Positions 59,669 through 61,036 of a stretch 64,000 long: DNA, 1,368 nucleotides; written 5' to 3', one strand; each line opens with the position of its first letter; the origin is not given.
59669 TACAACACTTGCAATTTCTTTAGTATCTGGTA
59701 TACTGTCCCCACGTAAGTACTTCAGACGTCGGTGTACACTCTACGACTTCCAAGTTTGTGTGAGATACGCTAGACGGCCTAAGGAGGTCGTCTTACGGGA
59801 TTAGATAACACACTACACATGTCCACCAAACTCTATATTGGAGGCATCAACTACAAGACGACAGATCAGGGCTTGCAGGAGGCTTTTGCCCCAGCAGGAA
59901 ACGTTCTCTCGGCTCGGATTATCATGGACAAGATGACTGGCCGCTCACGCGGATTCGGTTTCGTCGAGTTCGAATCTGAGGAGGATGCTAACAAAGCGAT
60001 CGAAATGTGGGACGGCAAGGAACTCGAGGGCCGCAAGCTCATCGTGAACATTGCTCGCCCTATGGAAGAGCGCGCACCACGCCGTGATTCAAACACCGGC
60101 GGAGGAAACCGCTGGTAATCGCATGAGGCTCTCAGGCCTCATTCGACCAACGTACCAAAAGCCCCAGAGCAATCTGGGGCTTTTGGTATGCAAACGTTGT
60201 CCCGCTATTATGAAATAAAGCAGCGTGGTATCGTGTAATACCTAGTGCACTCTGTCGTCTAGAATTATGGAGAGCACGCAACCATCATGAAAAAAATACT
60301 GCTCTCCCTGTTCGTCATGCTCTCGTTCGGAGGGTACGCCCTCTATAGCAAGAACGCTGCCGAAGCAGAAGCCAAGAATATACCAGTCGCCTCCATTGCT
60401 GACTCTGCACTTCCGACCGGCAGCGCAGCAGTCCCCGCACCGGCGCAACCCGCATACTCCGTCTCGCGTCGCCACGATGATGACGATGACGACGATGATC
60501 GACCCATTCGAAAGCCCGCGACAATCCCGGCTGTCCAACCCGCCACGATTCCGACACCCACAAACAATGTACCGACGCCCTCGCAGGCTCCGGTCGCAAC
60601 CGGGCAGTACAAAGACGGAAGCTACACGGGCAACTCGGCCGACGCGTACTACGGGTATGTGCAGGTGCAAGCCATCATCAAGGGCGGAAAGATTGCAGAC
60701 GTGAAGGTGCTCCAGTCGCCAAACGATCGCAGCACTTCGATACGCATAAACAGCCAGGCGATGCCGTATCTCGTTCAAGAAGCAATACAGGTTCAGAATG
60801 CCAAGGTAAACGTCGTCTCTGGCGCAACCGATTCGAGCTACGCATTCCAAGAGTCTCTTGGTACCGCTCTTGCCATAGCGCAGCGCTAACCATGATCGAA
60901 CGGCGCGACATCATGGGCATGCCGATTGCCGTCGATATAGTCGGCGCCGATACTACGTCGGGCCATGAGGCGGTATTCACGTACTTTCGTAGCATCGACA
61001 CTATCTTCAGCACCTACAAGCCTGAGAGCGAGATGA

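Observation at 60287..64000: Extracytosolic flavinylation module (FMN-bind, ApbE, FMN-bind) followed by a membrane-embedded FNR-like oxidoreductase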

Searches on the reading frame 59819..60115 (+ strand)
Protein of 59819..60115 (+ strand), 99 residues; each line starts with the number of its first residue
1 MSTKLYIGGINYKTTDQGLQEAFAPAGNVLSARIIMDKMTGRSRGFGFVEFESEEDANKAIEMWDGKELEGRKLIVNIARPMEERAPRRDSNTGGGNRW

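Call 38: search_protein_families(library=pfam, proteins=[window:59819-60115:+], max_evalue=0.001)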
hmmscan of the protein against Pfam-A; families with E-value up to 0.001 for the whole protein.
window:59819-60115:+ (99 aa): 1 family
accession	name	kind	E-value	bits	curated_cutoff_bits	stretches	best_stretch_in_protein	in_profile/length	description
PF00076.28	RRM_1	-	8.8e-23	80.4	20.7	1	5-74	1-69/70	RNA recognition motif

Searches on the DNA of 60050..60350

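Call 55: search_rna_families(source=window, start=60050, end=60350, threshold=evalue, max_evalue=1)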
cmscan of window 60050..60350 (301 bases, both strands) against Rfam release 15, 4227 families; matches with E-value up to 1: 3.
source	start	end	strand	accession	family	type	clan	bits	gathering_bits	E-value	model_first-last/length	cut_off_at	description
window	60149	60224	-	RF02075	STnc230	Gene; sRNA;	-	25.9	50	0.079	1-83/83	no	Enterobacterial sRNA STnc230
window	60157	60183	+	RF02353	BjrC68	Gene; sRNA;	-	20.4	39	0.0039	47-73/82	no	Bradyrhizobiaceae sRNA BjrC68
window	60149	60192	-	RF03795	MIR6201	Gene; miRNA;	-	16.1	69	0.72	1-109/109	no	MIR6201 microRNA precursor family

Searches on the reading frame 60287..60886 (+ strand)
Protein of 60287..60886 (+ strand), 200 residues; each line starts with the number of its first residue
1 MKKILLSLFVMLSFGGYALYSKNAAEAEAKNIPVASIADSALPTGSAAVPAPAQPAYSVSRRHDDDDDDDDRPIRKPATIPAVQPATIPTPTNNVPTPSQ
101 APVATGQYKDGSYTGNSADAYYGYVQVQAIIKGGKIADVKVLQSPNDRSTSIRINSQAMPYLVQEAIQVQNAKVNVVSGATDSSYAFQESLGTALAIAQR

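Call 6: search_protein_families(library=pfam, proteins=[window:60287-60886:+], max_evalue=0.1)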
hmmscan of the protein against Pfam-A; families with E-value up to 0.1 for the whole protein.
window:60287-60886:+ (200 aa): 2 families
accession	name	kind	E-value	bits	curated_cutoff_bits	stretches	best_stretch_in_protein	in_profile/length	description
PF04205.19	FMN_bind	-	2.3e-05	25.4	22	1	122-195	3-76/77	FMN-binding domain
PF11883.13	DUF3403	-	0.055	14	28.9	0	47-67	4-24/45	Domain of unknown function (DUF3403)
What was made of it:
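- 60287..60889 (+): g1, NqrC/RnfG-like FMN_bind subunit 1 (200 aa). It has an N-terminal signal-anchor (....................), a Pro/Ala/Thr-rich linker with an 8-Asp run (nt 60476-60499), and an FMN_bind domain (residues 122-195). The predicted flavinylation site is Thr181 in NVVSGAT (nt 60818-60829). Pfam FMN_bind (call 6).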

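Call 7: search_protein_families(library=ncbifam, proteins=[window:60287-60886:+], max_evalue=0.1)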
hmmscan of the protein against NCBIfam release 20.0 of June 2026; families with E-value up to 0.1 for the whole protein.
window:60287-60886:+ (200 aa): 1 family
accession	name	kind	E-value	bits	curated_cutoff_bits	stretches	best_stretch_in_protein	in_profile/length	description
NF041941.1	lipo_FMN_PplA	exception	0.00075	18.8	325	0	159-189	124-155/302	extracellular electron transfer flavoprotein PplA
